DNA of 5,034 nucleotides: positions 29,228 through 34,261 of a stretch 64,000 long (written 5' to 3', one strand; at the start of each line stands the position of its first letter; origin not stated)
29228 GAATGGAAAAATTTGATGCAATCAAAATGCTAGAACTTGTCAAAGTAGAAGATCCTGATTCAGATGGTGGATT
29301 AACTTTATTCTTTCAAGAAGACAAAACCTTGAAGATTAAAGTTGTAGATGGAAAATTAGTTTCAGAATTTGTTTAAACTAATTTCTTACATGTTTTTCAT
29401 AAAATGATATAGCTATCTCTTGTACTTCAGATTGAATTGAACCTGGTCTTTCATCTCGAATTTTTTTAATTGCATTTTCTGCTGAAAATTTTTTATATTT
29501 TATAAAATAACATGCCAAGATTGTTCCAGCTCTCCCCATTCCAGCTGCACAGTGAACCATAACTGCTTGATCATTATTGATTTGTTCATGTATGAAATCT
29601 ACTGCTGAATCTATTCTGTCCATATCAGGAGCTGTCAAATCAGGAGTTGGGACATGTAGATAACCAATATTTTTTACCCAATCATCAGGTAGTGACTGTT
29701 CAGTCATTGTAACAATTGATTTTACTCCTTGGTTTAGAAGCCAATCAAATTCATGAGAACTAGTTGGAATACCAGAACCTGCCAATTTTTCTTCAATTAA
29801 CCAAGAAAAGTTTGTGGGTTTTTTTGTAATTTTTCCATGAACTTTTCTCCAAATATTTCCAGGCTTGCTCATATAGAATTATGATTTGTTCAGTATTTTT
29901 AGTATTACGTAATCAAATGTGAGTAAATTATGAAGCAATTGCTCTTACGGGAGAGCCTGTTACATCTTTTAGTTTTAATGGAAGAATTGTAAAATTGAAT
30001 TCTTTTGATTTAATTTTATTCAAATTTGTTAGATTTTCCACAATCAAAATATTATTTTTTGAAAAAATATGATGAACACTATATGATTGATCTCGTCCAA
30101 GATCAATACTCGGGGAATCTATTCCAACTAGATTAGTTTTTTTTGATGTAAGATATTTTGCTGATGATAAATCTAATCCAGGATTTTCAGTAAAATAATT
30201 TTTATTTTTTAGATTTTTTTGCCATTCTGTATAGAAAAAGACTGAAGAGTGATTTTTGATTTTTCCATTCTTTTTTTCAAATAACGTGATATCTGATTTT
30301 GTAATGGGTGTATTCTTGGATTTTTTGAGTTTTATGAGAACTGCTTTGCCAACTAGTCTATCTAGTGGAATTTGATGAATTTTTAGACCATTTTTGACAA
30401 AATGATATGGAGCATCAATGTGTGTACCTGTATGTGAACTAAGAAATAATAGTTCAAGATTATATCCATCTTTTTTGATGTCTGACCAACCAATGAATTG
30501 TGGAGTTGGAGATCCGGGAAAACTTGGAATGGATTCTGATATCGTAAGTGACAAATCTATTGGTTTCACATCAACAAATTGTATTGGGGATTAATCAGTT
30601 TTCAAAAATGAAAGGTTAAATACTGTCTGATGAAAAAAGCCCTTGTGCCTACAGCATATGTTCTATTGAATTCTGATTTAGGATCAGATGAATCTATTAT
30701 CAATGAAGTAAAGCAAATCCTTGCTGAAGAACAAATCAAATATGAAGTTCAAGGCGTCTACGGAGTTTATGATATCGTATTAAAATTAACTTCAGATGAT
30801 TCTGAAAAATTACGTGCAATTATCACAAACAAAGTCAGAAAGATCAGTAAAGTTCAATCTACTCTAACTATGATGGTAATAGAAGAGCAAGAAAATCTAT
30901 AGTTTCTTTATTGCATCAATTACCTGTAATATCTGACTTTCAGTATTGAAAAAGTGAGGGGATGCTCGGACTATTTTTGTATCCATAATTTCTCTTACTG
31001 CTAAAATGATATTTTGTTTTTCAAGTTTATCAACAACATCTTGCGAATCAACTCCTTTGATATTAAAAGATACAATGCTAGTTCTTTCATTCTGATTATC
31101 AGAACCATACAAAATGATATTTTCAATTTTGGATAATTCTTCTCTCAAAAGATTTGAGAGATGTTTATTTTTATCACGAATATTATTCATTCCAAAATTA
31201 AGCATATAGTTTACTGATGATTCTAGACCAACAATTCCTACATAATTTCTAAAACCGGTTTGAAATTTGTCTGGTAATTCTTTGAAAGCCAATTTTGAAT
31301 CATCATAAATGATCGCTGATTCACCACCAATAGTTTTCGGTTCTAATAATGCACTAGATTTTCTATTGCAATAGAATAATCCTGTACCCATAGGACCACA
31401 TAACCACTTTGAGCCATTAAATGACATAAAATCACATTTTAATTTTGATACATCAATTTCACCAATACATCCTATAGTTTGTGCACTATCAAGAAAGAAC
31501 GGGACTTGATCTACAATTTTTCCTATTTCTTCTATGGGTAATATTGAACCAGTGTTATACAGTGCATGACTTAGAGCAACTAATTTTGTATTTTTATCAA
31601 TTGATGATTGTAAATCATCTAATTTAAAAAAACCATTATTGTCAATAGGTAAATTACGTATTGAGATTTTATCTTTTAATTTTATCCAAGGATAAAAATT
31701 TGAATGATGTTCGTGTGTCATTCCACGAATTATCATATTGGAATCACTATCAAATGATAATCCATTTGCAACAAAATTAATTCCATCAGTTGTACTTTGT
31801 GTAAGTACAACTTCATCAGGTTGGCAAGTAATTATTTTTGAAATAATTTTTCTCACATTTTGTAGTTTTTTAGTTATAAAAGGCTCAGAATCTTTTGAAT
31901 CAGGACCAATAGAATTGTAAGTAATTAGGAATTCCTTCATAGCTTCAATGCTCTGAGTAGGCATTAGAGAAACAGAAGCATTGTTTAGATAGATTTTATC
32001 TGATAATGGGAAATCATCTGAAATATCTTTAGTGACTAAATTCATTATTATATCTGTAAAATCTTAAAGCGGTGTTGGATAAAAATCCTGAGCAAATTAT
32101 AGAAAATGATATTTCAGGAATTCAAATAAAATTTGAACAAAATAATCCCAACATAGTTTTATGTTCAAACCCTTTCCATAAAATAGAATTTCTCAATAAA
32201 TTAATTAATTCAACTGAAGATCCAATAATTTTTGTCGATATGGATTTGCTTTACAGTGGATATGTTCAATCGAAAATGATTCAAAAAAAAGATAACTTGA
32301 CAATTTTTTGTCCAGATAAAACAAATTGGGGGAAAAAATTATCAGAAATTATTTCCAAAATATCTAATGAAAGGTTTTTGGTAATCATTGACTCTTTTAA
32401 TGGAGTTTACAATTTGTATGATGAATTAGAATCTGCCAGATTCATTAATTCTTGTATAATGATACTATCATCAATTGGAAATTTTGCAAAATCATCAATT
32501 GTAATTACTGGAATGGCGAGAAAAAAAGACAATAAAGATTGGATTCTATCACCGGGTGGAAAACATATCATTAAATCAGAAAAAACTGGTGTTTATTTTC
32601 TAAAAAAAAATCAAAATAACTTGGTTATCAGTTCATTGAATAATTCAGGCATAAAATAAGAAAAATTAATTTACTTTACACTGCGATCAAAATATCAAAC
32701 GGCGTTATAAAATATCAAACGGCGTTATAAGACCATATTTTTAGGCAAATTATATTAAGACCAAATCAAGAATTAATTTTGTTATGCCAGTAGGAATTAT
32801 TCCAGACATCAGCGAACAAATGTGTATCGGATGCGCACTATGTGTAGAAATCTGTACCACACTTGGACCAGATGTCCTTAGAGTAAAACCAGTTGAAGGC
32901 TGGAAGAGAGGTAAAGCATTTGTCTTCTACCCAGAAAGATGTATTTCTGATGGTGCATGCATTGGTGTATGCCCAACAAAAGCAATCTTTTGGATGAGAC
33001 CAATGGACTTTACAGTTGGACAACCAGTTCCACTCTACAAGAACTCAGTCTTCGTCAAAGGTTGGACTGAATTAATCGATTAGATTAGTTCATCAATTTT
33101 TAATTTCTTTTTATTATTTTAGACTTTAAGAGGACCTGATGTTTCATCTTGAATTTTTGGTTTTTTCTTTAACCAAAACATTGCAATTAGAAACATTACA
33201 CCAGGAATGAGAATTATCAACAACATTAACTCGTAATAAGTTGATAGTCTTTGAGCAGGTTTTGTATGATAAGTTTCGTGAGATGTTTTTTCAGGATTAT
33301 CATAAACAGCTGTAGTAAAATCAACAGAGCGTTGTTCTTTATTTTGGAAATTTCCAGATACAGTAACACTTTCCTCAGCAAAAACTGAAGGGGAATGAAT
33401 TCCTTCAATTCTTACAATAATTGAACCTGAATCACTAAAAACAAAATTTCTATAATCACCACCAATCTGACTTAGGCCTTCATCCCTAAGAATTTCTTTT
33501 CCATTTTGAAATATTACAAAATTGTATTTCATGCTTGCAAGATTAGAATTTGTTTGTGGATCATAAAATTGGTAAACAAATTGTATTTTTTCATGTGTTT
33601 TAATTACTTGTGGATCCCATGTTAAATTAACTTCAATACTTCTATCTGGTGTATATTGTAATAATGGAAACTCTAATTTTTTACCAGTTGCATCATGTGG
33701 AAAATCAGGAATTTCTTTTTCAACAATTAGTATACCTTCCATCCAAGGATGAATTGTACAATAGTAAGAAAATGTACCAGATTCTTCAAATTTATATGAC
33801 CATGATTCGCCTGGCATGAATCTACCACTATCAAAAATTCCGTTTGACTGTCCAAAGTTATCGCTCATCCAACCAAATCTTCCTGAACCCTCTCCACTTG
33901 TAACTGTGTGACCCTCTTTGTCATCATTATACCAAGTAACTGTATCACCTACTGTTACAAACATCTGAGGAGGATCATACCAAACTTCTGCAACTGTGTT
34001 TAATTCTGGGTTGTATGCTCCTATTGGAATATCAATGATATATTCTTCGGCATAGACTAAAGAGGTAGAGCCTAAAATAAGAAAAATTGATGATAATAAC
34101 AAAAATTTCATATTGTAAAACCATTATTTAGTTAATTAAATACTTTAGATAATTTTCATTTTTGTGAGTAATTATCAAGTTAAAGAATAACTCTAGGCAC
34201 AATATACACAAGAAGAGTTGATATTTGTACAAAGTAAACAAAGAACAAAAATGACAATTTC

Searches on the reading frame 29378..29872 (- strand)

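Call 81: search_protein_families(library=pfam, proteins=[window:29378-29872:-], max_evalue=1)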
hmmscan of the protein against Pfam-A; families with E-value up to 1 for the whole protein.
window:29378-29872:- (164 aa): 11 families
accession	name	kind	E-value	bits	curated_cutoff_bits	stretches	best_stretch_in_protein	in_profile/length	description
PF22784.1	PTP-SAK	-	2e-24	86.8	27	1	20-154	2-152/153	Swiss Army Knife protein, DSP-PTPase phosphatase domain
PF22785.1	Tc-R-P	-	1.9e-21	77.1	27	1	39-125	13-103/106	Polymorphic toxin system, DSP-PTPase phosphatase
PF00782.25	DSPc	-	3.2e-17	63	33.5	1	47-145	16-117/133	Dual specificity phosphatase, catalytic domain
PF22741.1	PTP-NADK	-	4.3e-11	42.9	27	1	39-139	38-148/163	DSP-PTPase phosphatase fused to NAD+ Kinase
PF00102.32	Y_phosphatase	-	1.2e-08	35.3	20.9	1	78-151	144-224/234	Protein-tyrosine phosphatase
PF14566.11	PTPlike_phytase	-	2.7e-07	31.2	27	1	67-122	100-154/158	Inositol hexakisphosphate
PF05706.17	CDKN3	-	0.0013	18.9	20.7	1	72-126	104-158/168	Cyclin-dependent kinase inhibitor 3 (CDKN3)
PF03162.18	Y_phosphatase2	-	0.0076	16.3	27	1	19-122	4-112/165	Tyrosine phosphatase family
PF13350.11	Y_phosphatase3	-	0.011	16.2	22.2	1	93-120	120-147/240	Tyrosine phosphatase family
PF03721.20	UDPG_MGDP_dh_N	-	0.063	13.3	27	1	68-110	78-123/187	UDP-glucose/GDP-mannose dehydrogenase family, NAD binding domain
PF04179.17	Init_tRNA_PT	-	0.17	12.5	22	1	87-126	21-63/114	Rit1 DUSP-like domain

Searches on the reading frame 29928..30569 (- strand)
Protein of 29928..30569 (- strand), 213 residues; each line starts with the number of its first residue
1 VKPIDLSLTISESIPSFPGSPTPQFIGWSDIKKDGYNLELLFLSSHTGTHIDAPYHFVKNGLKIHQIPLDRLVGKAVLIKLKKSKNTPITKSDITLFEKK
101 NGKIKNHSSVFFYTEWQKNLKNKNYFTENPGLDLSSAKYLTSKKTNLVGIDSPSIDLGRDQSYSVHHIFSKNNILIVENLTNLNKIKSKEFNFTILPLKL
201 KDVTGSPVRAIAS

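Call 81: search_protein_families(library=pfam, proteins=[window:29928-30569:-], max_evalue=1)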
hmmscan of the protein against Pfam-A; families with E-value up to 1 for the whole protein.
window:29928-30569:- (213 aa): 1 family
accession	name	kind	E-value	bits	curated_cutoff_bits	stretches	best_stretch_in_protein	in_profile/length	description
PF04199.19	Cyclase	-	2e-34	119.3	23.1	1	4-156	1-141/142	Putative cyclase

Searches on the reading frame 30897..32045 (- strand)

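Call 96: search_protein_families(library=pfam, proteins=[window:30897-32045:-], max_evalue=0.001)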
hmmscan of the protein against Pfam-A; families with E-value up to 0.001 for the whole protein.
window:30897-32045:- (382 aa): 3 families
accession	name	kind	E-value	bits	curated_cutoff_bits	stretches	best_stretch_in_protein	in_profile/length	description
PF00266.25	Aminotran_5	-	8e-68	229.5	21.5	1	18-372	1-368/371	Aminotransferase class-V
PF00155.27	Aminotran_1_2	-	1.1e-05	25.3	19.7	1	71-196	60-195/361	Aminotransferase class I and II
PF01212.27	Beta_elim_lyase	-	0.00092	19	27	0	125-229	94-214/288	Beta-eliminating lyase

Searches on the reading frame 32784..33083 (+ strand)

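Call 96: search_protein_families(library=pfam, proteins=[window:32784-33083:+], max_evalue=0.001)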
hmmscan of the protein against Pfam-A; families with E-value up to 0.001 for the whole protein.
window:32784-33083:+ (99 aa): 10 families
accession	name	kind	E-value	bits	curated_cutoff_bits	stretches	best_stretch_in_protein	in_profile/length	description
PF00037.32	Fer4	-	2.7e-11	43.2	21.1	1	47-68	2-23/24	4Fe-4S binding domain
PF12838.12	Fer4_7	-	4.8e-10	40.2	27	1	14-67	2-52/52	4Fe-4S dicluster domain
PF12837.12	Fer4_6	-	2.2e-08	34.1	25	1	6-24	1-19/24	4Fe-4S binding domain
PF14697.11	Fer4_21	-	8e-08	32.7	35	1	9-68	3-57/59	4Fe-4S dicluster domain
PF13187.11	Fer4_9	-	6.6e-06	26.5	27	1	13-68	1-52/52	4Fe-4S dicluster domain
PF12797.12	Fer4_2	-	1.7e-05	24.9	24.5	0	9-25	5-21/22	4Fe-4S binding domain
PF13237.11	Fer4_10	-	2.7e-05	24.4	25.5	0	49-65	5-21/53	4Fe-4S dicluster domain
PF12800.12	Fer4_4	-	0.00019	21.9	24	0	13-26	3-16/17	4Fe-4S binding domain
PF25160.1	LdpA_Fe-S-bd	-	0.00053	20.2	27.6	0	50-68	25-43/49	LdpA Fe-S cluster-binding domain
PF13484.11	Fer4_16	-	0.00054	21.1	30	0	52-68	1-17/66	4Fe-4S double cluster binding domain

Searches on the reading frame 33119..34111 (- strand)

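Call 3: search_protein_families(library=pfam, proteins=[window:33119-34111:-], max_evalue=0.1)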
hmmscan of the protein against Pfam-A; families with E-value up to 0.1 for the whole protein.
window:33119-34111:- (330 aa): 4 families
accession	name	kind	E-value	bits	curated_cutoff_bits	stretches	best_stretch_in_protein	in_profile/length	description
PF00127.26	Copper-bind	-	8.1e-09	36.2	21.2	1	43-131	12-99/99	Copper binding proteins, plastocyanin/azurin family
PF03843.18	Slp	-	0.0089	15.9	22.5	1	228-281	74-128/153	Outer membrane lipoprotein Slp family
PF13273.12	DUF4064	-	0.04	14.6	32.1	1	259-319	33-86/102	Protein of unknown function (DUF4064)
PF13473.12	Cupredoxin_1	-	0.089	13.3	27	0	45-130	32-104/104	Cupredoxin-like domain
